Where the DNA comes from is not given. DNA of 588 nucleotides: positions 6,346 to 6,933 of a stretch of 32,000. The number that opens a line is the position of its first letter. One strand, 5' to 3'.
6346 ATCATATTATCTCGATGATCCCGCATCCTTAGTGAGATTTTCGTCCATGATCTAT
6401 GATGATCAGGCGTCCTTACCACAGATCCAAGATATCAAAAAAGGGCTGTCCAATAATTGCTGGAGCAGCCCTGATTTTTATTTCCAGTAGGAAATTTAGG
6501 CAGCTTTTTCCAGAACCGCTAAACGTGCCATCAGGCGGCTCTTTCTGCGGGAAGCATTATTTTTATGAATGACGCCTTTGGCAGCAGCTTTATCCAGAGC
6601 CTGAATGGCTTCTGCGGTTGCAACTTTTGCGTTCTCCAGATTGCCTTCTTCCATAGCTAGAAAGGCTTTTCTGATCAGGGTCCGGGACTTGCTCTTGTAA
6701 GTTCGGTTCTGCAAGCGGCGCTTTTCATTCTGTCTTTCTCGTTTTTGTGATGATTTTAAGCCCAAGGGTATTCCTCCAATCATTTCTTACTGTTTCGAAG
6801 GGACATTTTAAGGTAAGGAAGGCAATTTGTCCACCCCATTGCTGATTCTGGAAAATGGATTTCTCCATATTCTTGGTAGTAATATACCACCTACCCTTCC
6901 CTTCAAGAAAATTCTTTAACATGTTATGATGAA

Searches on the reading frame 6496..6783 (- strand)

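Call 21: search_protein_families(library=pfam, proteins=[window:6496-6783:-], max_evalue=0.01)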
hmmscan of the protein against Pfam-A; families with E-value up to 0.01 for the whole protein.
window:6496-6783:- (95 aa): 1 family
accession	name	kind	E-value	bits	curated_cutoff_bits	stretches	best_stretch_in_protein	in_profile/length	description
PF01649.23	Ribosomal_S20p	-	6.2e-27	94.5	29.5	1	10-88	4-82/83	Ribosomal protein S20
